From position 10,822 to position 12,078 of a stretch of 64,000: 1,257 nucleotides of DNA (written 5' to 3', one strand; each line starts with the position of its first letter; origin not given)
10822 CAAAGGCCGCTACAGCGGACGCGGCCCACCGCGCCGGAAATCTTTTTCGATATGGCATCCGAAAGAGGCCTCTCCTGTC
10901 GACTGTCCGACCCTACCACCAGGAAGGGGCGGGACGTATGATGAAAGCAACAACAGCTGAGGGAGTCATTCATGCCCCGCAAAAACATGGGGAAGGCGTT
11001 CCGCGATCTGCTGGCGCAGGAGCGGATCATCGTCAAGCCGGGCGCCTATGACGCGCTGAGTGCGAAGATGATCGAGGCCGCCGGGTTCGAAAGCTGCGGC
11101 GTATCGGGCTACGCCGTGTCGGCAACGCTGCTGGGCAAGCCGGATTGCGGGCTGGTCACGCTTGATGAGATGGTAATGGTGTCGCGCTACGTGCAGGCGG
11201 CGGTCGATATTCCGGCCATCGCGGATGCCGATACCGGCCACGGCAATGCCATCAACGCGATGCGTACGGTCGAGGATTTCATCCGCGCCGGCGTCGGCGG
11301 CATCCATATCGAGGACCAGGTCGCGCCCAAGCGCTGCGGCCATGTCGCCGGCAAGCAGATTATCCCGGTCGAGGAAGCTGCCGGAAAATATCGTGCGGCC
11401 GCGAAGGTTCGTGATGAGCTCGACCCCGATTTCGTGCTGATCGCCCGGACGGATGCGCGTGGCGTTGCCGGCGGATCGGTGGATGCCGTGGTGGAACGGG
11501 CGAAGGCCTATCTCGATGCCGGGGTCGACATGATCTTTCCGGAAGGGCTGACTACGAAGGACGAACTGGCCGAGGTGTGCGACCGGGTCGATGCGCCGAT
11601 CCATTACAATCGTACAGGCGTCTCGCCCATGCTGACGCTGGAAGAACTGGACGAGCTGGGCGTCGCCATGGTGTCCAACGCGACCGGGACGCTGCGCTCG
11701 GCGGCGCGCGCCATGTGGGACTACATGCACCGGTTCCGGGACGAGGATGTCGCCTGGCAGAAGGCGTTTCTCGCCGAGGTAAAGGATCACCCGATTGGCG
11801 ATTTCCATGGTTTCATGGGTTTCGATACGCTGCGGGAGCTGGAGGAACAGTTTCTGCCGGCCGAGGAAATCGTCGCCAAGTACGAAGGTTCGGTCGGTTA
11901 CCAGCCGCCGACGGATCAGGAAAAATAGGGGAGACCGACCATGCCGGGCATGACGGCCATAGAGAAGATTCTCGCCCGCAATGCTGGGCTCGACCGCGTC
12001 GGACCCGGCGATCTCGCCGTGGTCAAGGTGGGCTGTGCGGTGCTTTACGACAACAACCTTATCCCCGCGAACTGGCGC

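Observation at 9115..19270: Catabolic module combining two ICL/PEPM lyase paralogues, a LeuCD-like hydratase, an amidohydrolase, a UbiD decarboxylase, an orphan Mo-hydroxylase and a crotonase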

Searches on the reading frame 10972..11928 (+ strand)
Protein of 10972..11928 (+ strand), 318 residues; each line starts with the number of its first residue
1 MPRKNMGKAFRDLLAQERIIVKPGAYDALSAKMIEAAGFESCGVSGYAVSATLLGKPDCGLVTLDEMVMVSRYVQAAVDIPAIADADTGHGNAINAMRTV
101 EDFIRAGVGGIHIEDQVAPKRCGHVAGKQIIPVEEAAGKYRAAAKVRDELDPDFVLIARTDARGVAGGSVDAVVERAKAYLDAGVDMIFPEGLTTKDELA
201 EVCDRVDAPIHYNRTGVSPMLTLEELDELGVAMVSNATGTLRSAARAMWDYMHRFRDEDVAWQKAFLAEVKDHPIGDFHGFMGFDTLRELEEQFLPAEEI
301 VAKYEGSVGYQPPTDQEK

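Call 3: search_protein_families(library=pfam, proteins=[window:10972-11928:+])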
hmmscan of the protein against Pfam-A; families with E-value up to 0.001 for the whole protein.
window:10972-11928:+ (318 aa): 3 families
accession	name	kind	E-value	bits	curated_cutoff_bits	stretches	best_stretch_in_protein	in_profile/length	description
PF13714.12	PEP_mutase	-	1.4e-52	179.1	31.5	1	10-252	1-236/240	Phosphoenolpyruvate phosphomutase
PF00463.27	ICL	-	3.1e-18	66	26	1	77-164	145-235/526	Isocitrate lyase family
PF02548.21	Pantoate_transf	-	2.8e-06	27.4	28.7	1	10-114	7-114/259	Ketopantoate hydroxymethyltransferase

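Call 4: search_protein_families(library=ncbifam, proteins=[window:10972-11928:+])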
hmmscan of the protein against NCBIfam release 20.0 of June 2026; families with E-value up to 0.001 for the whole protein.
window:10972-11928:+ (318 aa): 9 families
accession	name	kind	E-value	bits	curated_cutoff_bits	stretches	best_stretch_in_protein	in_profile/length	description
TIGR02317.1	prpB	equivalog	2.4e-74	250.1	354.4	1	7-270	2-260/285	methylisocitrate lyase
NF008455.0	PRK11320.1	equivalog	1.1e-60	205.4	353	1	4-258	5-257/295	methylisocitrate lyase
TIGR02319.1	CPEP_Pphonmut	equivalog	3.9e-57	193.7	420.05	1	8-257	6-253/294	carboxyvinyl-carboxyphosphonate phosphorylmutase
TIGR02320.1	PEP_mutase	equivalog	8.8e-30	103.7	319.55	1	10-258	1-260/284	phosphoenolpyruvate mutase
TIGR02321.1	Pphn_pyruv_hyd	equivalog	3.8e-28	98.4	374.4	1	8-272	5-271/290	phosphonopyruvate hydrolase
TIGR01346.1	isocit_lyase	equivalog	4.3e-20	71.6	275.9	1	80-164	151-236/527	isocitrate lyase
NF011645.0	PRK15063.1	equivalog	2.7e-18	66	562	1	80-164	148-233/430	isocitrate lyase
NF005074.0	PRK06498.1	equivalog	3.1e-12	45.9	446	1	80-166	179-267/531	isocitrate lyase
NF001452.0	PRK00311.1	subfamily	0.00012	21.5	272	1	10-85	10-85/267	3-methyl-2-oxobutanoate hydroxymethyltransferase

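Call 9: find_encoding_contigs(protein=window:10972-11928:+, flank=10000, max_places=6)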
Protein window:10972-11928:+ (318 aa): 23 contigs read that carry it; 6 places shown.
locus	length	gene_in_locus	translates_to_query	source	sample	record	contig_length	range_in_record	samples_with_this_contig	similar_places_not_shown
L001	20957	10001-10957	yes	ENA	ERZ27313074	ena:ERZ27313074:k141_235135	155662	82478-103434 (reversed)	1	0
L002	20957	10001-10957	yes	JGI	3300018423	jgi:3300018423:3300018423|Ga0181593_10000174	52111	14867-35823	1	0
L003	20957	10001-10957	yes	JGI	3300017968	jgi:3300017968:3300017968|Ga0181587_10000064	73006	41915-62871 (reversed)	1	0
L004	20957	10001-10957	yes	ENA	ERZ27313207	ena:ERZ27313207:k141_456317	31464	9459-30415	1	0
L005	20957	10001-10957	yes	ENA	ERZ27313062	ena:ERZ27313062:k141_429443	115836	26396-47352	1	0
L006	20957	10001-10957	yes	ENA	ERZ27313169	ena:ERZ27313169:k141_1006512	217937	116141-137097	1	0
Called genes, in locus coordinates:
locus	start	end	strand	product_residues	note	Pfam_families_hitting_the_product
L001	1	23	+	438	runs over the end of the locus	PF06808:DctM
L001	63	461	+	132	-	PF00903:Glyoxalase, PF22677:Ble-like_N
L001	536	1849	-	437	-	-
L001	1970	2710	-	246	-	PF01812:5-FTHF_cyc-lig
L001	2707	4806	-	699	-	PF02897:Peptidase_S9_N, PF00326:Peptidase_S9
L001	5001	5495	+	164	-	PF02469:Fasciclin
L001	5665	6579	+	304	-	PF04542:Sigma70_r2, PF04545:Sigma70_r4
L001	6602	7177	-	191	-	PF07883:Cupin_2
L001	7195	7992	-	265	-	PF00561:Abhydrolase_1, PF12697:Abhydrolase_6, PF12146:Hydrolase_4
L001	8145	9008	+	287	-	PF13714:PEP_mutase, PF00463:ICL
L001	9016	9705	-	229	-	-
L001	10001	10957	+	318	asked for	PF02548:Pantoate_transf (faint), PF13714:PEP_mutase, PF00463:ICL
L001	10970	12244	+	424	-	PF00330:Aconitase, PF28406:AcnX_3rd (weak)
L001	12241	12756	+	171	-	PF00694:Aconitase_C (weak)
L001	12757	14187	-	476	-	PF04909:Amidohydro_2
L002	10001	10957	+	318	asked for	PF02548:Pantoate_transf (faint), PF13714:PEP_mutase, PF00463:ICL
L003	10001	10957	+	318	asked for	PF02548:Pantoate_transf (faint), PF13714:PEP_mutase, PF00463:ICL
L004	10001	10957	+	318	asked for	PF02548:Pantoate_transf (faint), PF13714:PEP_mutase, PF00463:ICL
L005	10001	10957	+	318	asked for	PF02548:Pantoate_transf (faint), PF13714:PEP_mutase, PF00463:ICL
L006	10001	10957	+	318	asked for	PF02548:Pantoate_transf (faint), PF13714:PEP_mutase, PF00463:ICL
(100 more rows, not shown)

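Call 11: find_homologous_proteins(query=window:10972-11928:+, max_evalue=1e-20)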
Query window:10972-11928:+ (318 aa): 4967 proteins with E <= 1e-20 among 8000 candidates; the best 120 are listed.
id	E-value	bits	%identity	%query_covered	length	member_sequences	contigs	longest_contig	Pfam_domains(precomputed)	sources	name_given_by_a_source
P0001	1.6e-207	706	100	100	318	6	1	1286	PF13714.13,PF02548.22,PF00463.28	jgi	-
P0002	3.8e-182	623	88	98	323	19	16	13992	PF13714.13,PF00463.28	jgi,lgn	jgi:2-methylisocitrate lyase-like PEP mutase family enzyme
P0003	1.2e-174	598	84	100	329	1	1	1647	PF13714.13,PF02548.22,PF00463.28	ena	-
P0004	8.2e-171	585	83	100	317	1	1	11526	PF13714.13,PF00463.28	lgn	-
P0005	6.4e-170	582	81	100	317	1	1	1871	PF13714.13,PF00463.28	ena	-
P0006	9.1e-170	582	81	100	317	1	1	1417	PF13714.13,PF00463.28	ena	-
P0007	2.2e-169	581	80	99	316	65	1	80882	PF13714.13,PF00463.28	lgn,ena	-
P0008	8.3e-168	575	81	100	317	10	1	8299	PF13714.13,PF00463.28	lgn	-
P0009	1.5e-165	568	80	100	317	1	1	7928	PF13714.13,PF00463.28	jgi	-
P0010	1.8e-164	565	79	98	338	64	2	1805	PF13714.13,PF00463.28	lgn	-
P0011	2.3e-163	561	77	99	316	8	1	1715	PF13714.13,PF00463.28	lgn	-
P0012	1.1e-162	559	79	100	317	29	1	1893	PF13714.13,PF00463.28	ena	-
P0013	2.6e-161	554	79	98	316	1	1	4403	PF13714.13,PF00463.28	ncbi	-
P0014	5.5e-161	553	77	99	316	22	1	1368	PF13714.13,PF00463.28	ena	-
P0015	4.5e-160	550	78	98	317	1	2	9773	PF13714.13,PF00463.28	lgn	-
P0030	1.1e-137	477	65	97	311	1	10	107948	PF13714.13,PF00463.28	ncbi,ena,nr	ncbi:MAG TPA: carboxyvinyl-carboxyphosphonate phosphorylmutase [Rhodospirillaceae bacterium]|nr:carb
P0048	2.9e-132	459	80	79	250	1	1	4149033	PF13714.13,PF00463.28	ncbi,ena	-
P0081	1.8e-129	450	65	97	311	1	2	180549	PF13714.13,PF02548.22,PF00463.28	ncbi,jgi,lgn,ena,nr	ncbi:MAG TPA: isocitrate lyase/PEP mutase family protein [Burkholderiales bacterium]|nr:isocitrate l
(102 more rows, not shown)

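Call 12: find_encoding_contigs(protein=P0048, flank=10000, max_places=1)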
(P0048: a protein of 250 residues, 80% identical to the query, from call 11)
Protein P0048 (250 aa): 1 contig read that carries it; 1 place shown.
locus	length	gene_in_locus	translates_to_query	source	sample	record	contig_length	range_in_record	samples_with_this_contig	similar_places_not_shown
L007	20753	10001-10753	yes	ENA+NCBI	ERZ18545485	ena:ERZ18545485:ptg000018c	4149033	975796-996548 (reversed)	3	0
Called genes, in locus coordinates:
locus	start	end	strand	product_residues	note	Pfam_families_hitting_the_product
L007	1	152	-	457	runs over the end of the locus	-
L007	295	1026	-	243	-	PF01223:Endonuclease_NS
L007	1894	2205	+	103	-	-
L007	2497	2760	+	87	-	PF02796:HTH_7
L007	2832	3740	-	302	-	-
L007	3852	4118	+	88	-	-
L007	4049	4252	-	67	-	-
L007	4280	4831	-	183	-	PF00903:Glyoxalase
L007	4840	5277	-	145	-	PF01557:FAA_hydrolase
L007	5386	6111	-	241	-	PF01812:5-FTHF_cyc-lig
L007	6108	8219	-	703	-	PF02897:Peptidase_S9_N, PF00326:Peptidase_S9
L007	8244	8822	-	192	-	PF07883:Cupin_2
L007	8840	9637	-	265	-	PF00561:Abhydrolase_1, PF12697:Abhydrolase_6, PF12146:Hydrolase_4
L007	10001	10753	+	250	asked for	PF00463:ICL, PF13714:PEP_mutase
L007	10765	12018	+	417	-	PF00330:Aconitase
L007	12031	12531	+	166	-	PF06434:Aconitase_2_N (faint), PF00694:Aconitase_C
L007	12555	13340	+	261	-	PF00596:Aldolase_II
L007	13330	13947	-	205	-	PF00226:DnaJ, PF01556:DnaJ_C (weak)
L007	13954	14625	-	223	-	PF01144:CoA_trans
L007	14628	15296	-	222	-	PF01144:CoA_trans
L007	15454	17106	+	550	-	PF01977:UbiD, PF20696:UbiD_C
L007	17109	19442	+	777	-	PF01315:Ald_Xan_dh_C, PF02738:MoCoBD_1, PF20256:MoCoBD_2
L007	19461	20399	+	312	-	PF13669:Glyoxalase_4 (faint), PF00903:Glyoxalase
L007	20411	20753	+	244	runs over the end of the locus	PF00378:ECH_1, PF16113:ECH_2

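Call 13: find_encoding_contigs(protein=P0007, flank=10000, max_places=1)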
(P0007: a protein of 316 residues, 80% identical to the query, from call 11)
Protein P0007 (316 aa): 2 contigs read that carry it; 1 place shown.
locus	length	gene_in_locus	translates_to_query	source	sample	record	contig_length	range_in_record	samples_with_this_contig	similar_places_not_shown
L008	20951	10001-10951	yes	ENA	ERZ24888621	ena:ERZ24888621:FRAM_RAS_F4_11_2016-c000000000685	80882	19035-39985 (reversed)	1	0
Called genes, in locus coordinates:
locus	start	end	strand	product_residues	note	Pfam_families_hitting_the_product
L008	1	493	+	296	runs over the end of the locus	PF02091:tRNA-synt_2e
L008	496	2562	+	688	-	PF02092:tRNA_synt_2f, PF05746:DALR_1 (weak)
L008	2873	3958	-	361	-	-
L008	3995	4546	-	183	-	PF00903:Glyoxalase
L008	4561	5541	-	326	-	PF18288:FAA_hydro_N_2, PF01557:FAA_hydrolase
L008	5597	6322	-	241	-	PF01812:5-FTHF_cyc-lig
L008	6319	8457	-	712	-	PF02897:Peptidase_S9_N, PF00326:Peptidase_S9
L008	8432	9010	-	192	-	PF07883:Cupin_2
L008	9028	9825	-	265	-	PF00561:Abhydrolase_1, PF12697:Abhydrolase_6, PF12146:Hydrolase_4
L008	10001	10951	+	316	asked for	PF13714:PEP_mutase, PF00463:ICL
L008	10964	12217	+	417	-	PF00330:Aconitase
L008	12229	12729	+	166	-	PF00694:Aconitase_C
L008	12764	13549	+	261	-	PF00596:Aldolase_II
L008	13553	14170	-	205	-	PF00226:DnaJ, PF01556:DnaJ_C (weak)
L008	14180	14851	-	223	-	PF01144:CoA_trans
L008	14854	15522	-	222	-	PF01144:CoA_trans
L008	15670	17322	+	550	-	PF01977:UbiD, PF20696:UbiD_C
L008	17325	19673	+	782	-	PF01315:Ald_Xan_dh_C, PF02738:MoCoBD_1, PF20256:MoCoBD_2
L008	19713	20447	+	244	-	PF00378:ECH_1, PF16113:ECH_2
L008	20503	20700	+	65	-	PF02798:GST_N, PF13409:GST_N_2, PF13417:GST_N_3 (weak)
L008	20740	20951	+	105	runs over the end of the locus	PF00043:GST_C, PF14497:GST_C_3, PF13410:GST_C_2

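Call 14: find_encoding_contigs(protein=P0030, flank=10000, max_places=1)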
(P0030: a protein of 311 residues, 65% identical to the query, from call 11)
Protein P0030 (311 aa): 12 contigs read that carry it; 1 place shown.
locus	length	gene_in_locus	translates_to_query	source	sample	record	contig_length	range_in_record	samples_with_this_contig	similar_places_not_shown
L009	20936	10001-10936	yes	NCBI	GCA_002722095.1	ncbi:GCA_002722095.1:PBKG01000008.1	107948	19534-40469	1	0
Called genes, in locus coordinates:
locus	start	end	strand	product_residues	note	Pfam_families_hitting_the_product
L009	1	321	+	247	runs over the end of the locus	PF00106:adh_short, PF08659:KR, PF13561:adh_short_C2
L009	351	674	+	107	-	PF07978:NIPSNAP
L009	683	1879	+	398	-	PF02771:Acyl-CoA_dh_N, PF02770:Acyl-CoA_dh_M, PF00441:Acyl-CoA_dh_1, PF08028:Acyl-CoA_dh_2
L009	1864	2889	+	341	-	PF01636:APH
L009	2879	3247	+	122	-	PF19802:DUF6285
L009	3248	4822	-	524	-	PF03486:HI0933_like (faint), PF07992:Pyr_redox_2 (faint), PF00890:FAD_binding_2, PF01266:DAO (faint), PF12831:FAD_oxidored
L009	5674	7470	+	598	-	PF01590:GAF, PF13185:GAF_2, PF13492:GAF_3 (faint), PF01966:HD (faint), PF13487:HD_5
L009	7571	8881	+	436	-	PF08238:Sel1 (weak)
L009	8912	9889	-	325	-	PF16868:NMT1_3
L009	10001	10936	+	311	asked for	PF13714:PEP_mutase, PF00463:ICL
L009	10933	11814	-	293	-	PF02668:TauD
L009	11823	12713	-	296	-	PF02668:TauD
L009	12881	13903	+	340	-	PF00762:Ferrochelatase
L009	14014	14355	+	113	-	PF01740:STAS, PF13466:STAS_2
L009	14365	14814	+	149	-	PF13581:HATPase_c_2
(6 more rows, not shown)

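Call 15: find_encoding_contigs(protein=P0081, flank=10000, max_places=1)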
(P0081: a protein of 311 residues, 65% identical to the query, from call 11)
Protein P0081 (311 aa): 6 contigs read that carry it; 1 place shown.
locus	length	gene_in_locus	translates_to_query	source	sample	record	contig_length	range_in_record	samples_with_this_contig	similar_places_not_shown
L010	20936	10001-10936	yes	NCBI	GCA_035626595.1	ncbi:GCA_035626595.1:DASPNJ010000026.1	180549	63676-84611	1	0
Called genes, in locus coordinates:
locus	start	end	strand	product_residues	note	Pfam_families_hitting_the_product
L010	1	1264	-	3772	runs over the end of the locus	PF14252:DUF4347, PF17803:Cadherin_4, PF17963:Big_9, PF17803:Cadherin_4, PF17892:Cadherin_5, PF17963:Big_9, PF01839:FG-GAP, PF01839:FG-GAP, +13 more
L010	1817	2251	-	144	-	PF03928:HbpS-like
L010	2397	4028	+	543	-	PF01425:Amidase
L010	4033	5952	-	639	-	PF00989:PAS, PF08448:PAS_4, PF13185:GAF_2, PF00989:PAS, PF08448:PAS_4, PF13188:PAS_8, PF13426:PAS_9, PF00990:GGDEF, +3 more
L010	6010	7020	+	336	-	PF24827:AstE_AspA_cat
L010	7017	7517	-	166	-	PF00694:Aconitase_C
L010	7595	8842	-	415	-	PF00330:Aconitase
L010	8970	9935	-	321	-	PF03401:TctC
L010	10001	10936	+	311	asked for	PF02548:Pantoate_transf (faint), PF13714:PEP_mutase, PF00463:ICL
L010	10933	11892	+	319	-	PF03401:TctC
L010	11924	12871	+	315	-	PF13714:PEP_mutase, PF00463:ICL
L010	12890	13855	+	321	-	PF03401:TctC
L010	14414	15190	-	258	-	PF00106:adh_short, PF08659:KR, PF13561:adh_short_C2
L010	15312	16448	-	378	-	PF02771:Acyl-CoA_dh_N, PF02770:Acyl-CoA_dh_M, PF00441:Acyl-CoA_dh_1, PF22924:ACOX_C_alpha1 (faint), PF08028:Acyl-CoA_dh_2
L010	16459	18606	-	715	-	PF02629:CoA_binding, PF13380:CoA_binding_2, PF13607:Succ_CoA_lig, PF19045:Ligase_CoA_2, PF13549:ATP-grasp_5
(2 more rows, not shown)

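Call 16: search_solved_structures(query=window:10972-11928:+, max_evalue=1e-10, show_alignments=2)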
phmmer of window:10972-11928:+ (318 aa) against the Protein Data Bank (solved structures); distinct sequences matched with E-value up to 1e-10: 45.
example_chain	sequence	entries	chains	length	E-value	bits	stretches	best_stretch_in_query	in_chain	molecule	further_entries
3eoo_A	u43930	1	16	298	1.5e-53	185.3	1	6-284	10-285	Methylisocitrate lyase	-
1mum_A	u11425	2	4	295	6.6e-49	170.1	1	6-258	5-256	2-methylisocitrate lyase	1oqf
1xg3_A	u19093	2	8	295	1.7e-47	165.5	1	6-258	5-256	Probable methylisocitrate lyase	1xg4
1zlp_A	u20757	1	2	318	1.7e-47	165.5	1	13-259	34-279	petal death protein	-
4iqd_A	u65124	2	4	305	3.3e-46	161.2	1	5-252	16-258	Carboxyvinyl-carboxyphosphonate phosphorylmutase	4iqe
1o5q_A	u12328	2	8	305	7.1e-46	160.1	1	6-249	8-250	Probable methylisocitrate lyase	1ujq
3lye_A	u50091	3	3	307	1.4e-42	149.3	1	8-262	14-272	Oxaloacetate acetyl hydrolase | Oxaloacetate acetylhydrolase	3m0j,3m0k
9hra_A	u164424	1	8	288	1.5e-42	149.2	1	6-246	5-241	2-methylisocitrate lyase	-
9hgk_A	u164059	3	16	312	1.6e-42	149.1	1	6-246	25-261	2-methylisocitrate lyase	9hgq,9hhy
9hgo_A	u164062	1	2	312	4.1e-42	147.8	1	6-246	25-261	2-methylisocitrate lyase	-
9hhs_A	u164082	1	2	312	5.8e-42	147.3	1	6-246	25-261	2-methylisocitrate lyase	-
3fa3_A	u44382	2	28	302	3.8e-41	144.6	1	15-259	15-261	2,3-dimethylmalate lyase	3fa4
6t4v_C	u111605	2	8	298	9.7e-41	143.3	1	6-248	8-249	2-methylisocitrate lyase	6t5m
3b8i_A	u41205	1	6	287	5.5e-34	121.1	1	8-256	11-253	PA4872 oxaloacetate decarboxylase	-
5unc_A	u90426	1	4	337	5.3e-28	101.5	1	20-250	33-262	PHOSPHOENOLPYRUVATE PHOSPHOMUTASE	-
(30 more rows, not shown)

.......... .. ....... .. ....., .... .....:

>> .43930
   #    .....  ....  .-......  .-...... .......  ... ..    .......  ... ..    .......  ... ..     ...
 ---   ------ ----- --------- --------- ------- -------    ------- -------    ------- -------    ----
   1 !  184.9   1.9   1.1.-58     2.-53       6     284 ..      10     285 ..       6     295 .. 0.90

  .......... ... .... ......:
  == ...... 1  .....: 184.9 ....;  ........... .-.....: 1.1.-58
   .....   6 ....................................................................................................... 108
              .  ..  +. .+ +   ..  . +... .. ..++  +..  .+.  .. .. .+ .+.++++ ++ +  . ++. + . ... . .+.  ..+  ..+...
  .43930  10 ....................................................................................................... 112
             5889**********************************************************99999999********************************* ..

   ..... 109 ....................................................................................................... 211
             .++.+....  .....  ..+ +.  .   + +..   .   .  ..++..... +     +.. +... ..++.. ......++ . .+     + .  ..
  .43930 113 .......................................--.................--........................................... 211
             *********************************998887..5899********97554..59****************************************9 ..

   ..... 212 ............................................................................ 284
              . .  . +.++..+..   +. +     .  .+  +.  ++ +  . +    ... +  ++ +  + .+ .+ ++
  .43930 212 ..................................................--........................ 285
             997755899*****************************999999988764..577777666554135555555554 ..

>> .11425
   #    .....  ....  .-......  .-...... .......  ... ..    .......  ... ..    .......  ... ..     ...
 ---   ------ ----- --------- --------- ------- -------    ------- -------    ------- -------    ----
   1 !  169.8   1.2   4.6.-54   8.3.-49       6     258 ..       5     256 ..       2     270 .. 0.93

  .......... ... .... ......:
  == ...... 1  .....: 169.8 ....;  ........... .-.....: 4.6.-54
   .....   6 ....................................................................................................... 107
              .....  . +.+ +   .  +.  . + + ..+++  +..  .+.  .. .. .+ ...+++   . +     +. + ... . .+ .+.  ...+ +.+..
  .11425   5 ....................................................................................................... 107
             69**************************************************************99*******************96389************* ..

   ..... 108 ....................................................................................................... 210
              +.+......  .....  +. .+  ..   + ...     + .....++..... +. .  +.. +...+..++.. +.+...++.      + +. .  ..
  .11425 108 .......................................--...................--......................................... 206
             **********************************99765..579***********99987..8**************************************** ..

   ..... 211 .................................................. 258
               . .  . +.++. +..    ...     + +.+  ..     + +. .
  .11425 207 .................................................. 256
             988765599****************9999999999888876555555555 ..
